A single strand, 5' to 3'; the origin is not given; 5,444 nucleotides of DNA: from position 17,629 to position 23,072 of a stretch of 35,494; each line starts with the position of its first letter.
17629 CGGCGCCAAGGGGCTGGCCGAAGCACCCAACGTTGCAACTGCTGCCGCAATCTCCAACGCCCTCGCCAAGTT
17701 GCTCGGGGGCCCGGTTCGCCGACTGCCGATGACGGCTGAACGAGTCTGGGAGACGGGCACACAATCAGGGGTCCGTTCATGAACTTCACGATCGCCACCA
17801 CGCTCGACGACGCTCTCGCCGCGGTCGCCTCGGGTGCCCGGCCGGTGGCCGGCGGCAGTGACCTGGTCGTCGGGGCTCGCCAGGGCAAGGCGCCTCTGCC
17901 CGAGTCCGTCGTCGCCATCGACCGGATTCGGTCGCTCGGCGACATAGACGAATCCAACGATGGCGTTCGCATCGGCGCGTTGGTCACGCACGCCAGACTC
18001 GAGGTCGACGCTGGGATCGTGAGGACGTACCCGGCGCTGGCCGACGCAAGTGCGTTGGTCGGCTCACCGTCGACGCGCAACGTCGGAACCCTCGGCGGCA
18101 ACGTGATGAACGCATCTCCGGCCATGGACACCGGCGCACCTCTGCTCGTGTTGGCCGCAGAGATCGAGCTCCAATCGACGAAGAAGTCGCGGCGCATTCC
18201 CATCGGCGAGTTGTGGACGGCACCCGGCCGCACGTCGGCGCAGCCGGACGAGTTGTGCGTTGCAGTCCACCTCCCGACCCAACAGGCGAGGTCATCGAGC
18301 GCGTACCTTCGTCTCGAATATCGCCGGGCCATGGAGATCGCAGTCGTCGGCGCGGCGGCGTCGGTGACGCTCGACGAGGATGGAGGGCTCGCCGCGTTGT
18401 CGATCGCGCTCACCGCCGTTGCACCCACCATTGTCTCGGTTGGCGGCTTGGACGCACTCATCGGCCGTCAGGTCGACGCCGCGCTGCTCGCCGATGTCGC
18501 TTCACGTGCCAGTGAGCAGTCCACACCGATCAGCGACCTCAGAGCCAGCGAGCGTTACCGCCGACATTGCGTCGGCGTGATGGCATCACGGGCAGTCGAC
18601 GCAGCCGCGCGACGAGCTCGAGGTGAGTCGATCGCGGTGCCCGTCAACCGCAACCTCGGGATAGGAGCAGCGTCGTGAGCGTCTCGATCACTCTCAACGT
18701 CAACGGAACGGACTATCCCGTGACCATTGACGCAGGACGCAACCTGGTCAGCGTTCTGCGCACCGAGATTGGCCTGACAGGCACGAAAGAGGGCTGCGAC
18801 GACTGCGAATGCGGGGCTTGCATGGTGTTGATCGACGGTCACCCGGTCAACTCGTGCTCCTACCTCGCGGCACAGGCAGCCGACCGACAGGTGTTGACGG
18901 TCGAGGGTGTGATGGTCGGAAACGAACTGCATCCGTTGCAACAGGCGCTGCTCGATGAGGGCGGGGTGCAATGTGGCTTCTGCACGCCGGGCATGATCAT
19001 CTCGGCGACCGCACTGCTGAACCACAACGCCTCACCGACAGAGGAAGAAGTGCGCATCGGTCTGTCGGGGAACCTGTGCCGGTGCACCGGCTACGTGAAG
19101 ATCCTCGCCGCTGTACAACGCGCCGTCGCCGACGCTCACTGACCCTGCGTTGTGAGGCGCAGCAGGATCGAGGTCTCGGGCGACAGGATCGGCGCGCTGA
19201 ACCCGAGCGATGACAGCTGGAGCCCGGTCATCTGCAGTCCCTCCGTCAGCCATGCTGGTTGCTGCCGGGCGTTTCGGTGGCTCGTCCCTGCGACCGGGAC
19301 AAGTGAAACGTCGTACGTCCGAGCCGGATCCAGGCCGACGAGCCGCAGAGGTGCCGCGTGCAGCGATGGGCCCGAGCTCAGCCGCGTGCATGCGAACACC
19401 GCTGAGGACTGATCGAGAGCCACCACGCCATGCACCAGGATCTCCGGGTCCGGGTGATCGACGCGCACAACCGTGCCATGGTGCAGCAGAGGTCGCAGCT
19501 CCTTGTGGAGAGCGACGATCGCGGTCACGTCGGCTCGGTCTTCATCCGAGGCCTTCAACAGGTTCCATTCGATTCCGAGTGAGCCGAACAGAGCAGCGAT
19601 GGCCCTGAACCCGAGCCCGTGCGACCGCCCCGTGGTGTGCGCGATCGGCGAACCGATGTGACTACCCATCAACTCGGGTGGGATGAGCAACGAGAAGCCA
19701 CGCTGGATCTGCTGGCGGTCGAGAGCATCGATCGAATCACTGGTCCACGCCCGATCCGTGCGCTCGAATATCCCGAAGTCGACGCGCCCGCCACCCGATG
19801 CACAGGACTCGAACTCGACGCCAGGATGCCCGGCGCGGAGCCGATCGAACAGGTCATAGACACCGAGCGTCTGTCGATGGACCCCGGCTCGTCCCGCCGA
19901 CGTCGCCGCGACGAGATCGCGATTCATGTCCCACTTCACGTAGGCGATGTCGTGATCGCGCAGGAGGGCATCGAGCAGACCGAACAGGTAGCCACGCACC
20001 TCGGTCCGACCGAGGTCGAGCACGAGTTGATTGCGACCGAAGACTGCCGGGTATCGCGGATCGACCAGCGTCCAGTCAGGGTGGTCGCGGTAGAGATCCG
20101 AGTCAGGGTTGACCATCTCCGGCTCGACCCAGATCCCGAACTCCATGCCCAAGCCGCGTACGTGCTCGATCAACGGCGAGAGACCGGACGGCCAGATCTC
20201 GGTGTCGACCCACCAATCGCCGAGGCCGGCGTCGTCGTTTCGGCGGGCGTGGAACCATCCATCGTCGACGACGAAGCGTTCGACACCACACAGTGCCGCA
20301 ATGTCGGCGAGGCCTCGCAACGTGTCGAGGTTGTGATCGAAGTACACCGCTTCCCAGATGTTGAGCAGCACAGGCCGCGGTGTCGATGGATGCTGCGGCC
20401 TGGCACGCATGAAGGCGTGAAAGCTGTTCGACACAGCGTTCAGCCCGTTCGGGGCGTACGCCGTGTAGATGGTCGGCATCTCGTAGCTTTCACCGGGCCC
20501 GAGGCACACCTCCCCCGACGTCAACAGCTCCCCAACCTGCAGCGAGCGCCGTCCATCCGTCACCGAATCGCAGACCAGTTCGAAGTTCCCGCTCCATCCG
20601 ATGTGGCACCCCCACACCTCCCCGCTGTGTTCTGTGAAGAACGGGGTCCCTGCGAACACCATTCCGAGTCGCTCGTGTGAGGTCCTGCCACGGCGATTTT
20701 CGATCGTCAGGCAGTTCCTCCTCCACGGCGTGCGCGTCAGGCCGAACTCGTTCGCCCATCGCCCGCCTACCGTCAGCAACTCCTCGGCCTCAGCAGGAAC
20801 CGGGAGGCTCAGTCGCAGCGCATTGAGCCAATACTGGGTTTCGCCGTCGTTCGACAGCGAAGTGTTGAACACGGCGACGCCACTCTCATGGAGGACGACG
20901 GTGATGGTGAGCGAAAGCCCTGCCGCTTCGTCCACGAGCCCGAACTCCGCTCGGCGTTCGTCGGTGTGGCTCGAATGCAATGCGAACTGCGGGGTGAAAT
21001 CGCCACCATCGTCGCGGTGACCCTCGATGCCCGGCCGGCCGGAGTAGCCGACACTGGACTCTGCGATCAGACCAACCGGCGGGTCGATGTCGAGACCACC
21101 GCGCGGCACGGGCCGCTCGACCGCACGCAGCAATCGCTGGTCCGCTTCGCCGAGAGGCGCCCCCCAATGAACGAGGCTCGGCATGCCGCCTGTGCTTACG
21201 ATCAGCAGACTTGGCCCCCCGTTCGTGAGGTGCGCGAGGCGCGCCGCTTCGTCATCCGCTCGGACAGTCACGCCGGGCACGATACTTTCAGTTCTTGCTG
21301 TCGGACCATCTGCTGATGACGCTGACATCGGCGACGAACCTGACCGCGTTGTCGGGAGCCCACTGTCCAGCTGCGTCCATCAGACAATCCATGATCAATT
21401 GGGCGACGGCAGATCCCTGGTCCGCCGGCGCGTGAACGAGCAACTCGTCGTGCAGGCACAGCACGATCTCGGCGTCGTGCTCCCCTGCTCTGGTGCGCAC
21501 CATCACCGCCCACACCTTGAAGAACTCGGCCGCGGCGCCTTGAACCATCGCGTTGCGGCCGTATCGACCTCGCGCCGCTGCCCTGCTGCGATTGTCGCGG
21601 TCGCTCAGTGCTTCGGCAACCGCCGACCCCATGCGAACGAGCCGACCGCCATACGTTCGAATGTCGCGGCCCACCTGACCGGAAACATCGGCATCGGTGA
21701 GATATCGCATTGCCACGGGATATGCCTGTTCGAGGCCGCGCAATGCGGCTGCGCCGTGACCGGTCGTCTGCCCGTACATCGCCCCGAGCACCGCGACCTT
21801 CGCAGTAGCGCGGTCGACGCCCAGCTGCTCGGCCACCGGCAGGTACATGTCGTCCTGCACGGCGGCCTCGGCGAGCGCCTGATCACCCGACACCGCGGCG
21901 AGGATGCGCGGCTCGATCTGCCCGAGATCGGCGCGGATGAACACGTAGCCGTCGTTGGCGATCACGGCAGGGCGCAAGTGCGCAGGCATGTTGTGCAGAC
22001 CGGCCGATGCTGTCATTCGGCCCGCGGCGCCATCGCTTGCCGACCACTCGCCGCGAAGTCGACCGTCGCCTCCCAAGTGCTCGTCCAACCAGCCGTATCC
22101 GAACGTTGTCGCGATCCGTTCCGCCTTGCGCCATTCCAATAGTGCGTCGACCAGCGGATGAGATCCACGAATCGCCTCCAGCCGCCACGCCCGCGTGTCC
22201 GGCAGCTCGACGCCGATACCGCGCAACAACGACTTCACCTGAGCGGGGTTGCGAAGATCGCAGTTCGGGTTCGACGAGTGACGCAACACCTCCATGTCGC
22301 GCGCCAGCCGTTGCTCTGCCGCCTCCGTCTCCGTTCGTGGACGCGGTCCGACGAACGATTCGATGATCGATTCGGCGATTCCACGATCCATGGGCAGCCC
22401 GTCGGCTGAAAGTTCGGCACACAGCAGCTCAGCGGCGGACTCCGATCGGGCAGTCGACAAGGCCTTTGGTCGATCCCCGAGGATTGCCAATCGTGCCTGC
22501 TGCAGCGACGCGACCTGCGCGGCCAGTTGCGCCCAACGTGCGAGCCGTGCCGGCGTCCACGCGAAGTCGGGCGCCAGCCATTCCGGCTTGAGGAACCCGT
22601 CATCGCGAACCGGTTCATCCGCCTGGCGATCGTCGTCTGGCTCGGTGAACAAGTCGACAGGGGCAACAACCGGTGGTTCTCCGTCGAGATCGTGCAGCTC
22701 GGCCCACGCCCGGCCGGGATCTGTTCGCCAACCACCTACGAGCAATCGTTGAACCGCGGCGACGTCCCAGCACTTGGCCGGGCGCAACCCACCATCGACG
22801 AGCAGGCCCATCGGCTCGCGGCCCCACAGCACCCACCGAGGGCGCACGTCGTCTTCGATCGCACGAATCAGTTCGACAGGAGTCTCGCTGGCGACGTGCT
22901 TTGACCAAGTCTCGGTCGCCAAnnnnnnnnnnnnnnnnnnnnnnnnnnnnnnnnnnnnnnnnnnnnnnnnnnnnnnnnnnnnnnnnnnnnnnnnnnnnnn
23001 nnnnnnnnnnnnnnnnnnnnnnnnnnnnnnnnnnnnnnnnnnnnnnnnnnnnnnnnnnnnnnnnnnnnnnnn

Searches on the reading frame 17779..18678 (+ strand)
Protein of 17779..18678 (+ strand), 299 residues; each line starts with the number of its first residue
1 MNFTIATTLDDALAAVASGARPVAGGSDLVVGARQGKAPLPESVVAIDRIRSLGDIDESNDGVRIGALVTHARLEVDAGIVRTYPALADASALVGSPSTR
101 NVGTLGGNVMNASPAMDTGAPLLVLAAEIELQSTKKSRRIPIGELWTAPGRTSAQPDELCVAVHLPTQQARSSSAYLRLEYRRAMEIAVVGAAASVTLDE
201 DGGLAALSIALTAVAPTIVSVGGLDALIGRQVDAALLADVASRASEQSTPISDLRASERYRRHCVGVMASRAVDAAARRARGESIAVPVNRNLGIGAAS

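Call 58: search_protein_families(library=pfam, proteins=[window:17779-18678:+], max_evalue=0.00001)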
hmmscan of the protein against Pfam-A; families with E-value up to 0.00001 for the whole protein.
window:17779-18678:+ (299 aa): 2 families
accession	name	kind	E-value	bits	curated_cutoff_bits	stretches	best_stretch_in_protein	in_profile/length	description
PF00941.27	FAD_binding_5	-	5.2e-39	134.2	27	1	3-167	5-169/170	FAD binding domain in molybdopterin dehydrogenase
PF03450.22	CO_deh_flav_C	-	1e-17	64.6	25.5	1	181-274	7-100/102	CO dehydrogenase flavoprotein C-terminal domain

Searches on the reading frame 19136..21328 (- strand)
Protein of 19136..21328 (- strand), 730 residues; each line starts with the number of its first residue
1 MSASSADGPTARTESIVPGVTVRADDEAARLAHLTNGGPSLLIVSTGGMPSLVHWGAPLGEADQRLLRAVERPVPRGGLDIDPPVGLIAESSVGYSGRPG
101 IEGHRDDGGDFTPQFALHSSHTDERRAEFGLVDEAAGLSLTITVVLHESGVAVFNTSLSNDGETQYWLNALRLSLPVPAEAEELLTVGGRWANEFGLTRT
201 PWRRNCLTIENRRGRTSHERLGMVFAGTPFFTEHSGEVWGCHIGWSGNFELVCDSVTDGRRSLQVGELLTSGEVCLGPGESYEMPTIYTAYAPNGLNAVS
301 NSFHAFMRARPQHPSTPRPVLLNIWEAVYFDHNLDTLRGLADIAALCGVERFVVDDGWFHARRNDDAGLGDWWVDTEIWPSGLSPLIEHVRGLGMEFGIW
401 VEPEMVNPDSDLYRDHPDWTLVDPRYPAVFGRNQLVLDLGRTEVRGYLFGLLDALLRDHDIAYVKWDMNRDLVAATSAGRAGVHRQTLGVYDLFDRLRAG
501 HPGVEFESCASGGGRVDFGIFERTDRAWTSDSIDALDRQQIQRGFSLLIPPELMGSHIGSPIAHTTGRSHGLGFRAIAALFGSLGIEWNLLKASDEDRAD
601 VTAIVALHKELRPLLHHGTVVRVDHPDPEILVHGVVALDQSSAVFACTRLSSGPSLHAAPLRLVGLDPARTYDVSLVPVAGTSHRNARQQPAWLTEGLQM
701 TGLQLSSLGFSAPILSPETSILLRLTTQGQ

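Call 58: search_protein_families(library=pfam, proteins=[window:19136-21328:-], max_evalue=0.00001)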
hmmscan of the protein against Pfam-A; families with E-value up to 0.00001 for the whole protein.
window:19136-21328:- (730 aa): 3 families
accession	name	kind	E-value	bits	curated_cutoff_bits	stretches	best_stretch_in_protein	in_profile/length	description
PF02065.24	Melibiase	-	2.6e-118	395.4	27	1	281-618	1-347/347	Melibiase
PF16875.11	Glyco_hydro_36N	-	3e-33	115.8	27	1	48-269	1-246/253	Glycosyl hydrolase family 36 N-terminal domain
PF16874.11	Glyco_hydro_36C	-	8.3e-06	26.6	27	0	635-714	6-66/77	Glycosyl hydrolase family 36 C-terminal domain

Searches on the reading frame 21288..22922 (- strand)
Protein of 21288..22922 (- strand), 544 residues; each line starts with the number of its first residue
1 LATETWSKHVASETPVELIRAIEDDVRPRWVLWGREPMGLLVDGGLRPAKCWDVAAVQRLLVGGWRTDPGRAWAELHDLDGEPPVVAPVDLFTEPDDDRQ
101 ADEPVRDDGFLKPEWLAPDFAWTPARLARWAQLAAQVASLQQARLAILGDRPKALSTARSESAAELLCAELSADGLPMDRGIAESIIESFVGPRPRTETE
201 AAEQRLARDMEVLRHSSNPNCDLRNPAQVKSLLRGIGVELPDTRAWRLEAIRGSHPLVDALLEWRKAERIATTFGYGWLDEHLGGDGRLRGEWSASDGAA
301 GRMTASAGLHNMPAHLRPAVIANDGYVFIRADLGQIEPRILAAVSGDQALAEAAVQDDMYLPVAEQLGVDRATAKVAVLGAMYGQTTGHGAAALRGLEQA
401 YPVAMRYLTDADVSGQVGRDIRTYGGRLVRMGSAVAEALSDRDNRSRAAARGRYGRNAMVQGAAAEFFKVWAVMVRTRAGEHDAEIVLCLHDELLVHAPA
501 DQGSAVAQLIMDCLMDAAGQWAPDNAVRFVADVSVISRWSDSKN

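Call 58: search_protein_families(library=pfam, proteins=[window:21288-22922:-], max_evalue=0.00001)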
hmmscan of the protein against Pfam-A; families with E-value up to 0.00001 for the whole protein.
window:21288-22922:- (544 aa): 1 family
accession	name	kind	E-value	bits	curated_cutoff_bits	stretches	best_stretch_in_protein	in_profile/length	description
PF00476.26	DNA_pol_A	-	5.4e-28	98.5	34.3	1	242-540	59-380/381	DNA polymerase family A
